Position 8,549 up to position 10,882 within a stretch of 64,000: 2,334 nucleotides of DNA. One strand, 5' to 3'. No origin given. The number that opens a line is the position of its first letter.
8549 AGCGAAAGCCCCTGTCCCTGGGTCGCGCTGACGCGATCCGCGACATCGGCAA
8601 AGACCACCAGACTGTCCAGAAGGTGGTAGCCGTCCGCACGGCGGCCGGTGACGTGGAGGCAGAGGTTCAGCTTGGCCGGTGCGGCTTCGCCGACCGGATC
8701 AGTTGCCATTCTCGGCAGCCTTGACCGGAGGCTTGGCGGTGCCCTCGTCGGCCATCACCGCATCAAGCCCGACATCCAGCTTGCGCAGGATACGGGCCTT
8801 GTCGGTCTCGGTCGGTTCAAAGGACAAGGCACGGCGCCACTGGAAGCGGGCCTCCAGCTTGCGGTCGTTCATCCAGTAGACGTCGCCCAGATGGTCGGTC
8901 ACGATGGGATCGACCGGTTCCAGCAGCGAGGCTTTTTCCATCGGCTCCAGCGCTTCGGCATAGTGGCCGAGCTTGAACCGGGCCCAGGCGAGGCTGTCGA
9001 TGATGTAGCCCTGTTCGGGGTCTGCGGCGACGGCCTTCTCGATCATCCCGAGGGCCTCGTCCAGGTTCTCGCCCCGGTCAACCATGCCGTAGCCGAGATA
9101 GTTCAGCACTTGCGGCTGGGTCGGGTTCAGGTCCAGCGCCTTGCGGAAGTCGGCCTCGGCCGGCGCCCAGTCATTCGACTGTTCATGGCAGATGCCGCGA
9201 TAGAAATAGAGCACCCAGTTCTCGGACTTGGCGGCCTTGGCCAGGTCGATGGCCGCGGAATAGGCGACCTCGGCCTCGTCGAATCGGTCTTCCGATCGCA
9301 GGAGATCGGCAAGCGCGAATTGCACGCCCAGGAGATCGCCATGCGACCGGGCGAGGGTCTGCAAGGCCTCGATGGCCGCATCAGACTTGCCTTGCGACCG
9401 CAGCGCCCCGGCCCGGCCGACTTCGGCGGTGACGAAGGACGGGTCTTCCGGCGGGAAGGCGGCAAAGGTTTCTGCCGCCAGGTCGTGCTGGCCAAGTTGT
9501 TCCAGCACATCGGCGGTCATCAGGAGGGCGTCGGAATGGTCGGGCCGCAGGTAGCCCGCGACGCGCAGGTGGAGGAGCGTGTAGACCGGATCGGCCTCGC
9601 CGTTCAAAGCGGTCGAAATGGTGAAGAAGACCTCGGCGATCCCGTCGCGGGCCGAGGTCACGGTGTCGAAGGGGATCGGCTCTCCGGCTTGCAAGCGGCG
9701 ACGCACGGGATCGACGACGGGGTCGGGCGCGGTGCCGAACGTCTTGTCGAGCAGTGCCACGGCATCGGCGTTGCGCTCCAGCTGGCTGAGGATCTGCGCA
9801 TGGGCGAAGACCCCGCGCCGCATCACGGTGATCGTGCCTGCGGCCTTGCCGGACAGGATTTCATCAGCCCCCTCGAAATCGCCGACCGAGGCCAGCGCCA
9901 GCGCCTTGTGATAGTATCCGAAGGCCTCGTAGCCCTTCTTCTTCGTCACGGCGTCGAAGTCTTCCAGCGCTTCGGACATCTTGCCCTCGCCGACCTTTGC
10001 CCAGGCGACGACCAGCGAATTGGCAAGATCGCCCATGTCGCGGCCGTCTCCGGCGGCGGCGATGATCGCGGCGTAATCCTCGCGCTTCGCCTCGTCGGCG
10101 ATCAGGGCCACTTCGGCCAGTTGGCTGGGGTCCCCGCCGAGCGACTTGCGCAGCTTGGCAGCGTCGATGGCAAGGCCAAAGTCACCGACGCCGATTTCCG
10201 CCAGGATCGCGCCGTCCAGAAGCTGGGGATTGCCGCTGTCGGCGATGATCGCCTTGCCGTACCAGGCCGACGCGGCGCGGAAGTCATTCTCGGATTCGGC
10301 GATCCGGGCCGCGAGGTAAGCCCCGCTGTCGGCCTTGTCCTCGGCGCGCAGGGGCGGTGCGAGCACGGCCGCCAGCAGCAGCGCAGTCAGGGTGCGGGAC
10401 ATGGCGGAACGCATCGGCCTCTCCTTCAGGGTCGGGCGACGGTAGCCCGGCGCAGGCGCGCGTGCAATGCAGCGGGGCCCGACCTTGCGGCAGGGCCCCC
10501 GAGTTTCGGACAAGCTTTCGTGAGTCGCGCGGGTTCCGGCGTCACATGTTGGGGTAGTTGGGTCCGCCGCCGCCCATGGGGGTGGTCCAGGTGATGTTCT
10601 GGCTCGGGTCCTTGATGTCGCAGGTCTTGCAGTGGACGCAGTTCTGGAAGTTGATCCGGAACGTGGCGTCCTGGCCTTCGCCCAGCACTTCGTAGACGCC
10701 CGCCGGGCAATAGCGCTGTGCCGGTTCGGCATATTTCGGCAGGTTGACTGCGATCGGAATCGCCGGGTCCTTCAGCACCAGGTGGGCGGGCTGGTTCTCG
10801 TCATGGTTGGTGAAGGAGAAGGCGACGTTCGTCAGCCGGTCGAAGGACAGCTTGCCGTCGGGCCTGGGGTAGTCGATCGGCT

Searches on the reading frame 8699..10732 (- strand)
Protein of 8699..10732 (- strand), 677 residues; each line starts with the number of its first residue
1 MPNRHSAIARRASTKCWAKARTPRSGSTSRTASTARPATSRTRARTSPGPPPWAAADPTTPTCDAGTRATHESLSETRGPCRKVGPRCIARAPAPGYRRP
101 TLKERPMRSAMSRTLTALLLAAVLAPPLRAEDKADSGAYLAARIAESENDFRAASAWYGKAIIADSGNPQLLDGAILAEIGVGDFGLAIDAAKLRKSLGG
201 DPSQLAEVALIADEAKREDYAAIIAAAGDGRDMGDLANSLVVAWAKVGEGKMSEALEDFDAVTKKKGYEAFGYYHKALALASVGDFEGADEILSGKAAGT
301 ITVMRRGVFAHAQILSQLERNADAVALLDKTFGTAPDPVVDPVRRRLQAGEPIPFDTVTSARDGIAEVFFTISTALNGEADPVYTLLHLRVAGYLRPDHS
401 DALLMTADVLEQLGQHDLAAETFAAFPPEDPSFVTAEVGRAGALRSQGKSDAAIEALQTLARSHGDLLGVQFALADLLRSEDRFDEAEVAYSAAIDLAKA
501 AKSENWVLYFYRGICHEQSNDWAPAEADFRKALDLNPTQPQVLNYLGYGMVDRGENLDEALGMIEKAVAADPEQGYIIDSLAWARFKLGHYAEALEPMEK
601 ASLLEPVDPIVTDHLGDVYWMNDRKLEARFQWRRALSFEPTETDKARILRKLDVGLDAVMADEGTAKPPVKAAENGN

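Call 59: search_protein_families(library=pfam, proteins=[window:8699-10732:-], max_evalue=0.001)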
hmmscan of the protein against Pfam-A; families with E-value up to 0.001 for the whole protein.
window:8699-10732:- (677 aa): 15 families
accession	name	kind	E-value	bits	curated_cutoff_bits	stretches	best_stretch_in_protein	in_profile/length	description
PF07719.23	TPR_2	-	8e-21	72.8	27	1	508-538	3-33/34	Tetratricopeptide repeat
PF00515.34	TPR_1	-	7e-18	64.1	27.8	1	508-538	3-33/34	Tetratricopeptide repeat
PF13432.12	TPR_16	-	3.4e-16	59.8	32.7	1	472-540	1-65/65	Tetratricopeptide repeat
PF13181.12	TPR_8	-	2.6e-14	52.5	25.7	0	471-499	4-32/34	Tetratricopeptide repeat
PF13428.12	TPR_14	-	1.2e-12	47.6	23.5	0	508-547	3-42/44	Tetratricopeptide repeat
PF14559.12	TPR_19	-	8.7e-11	42.4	25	0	556-609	6-59/68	Tetratricopeptide repeat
PF13371.12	TPR_9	-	8.3e-10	39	35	1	493-542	16-65/73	Tetratricopeptide repeat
PF13424.12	TPR_12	-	1.9e-09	38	30.1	1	473-535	8-74/77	Tetratricopeptide repeat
PF13431.12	TPR_17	-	2.6e-09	37.1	24.4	0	529-548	2-21/34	Tetratricopeptide repeat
PF13414.12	TPR_11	-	1.2e-08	35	26.8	0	520-548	8-36/42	TPR repeat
PF13174.12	TPR_6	-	2.6e-08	34.4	26.3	0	401-426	1-26/33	Tetratricopeptide repeat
PF12895.13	ANAPC3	-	1e-06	29.4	27.2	0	556-601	4-49/82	Anaphase-promoting complex, cyclosome, subunit 3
PF24575.1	TPR_Slam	-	4.7e-06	27.4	35.2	1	422-488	37-101/104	Surface lipoprotein assembly modifier, N-terminal TPR repeats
PF13429.12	TPR_15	-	8.9e-05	22.5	26.2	1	507-630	147-269/280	Tetratricopeptide repeat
PF23914.1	TPR_CcmH_CycH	-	0.00017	21.9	42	0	503-600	50-146/158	Cytochrome c-type biogenesis protein H TPR domain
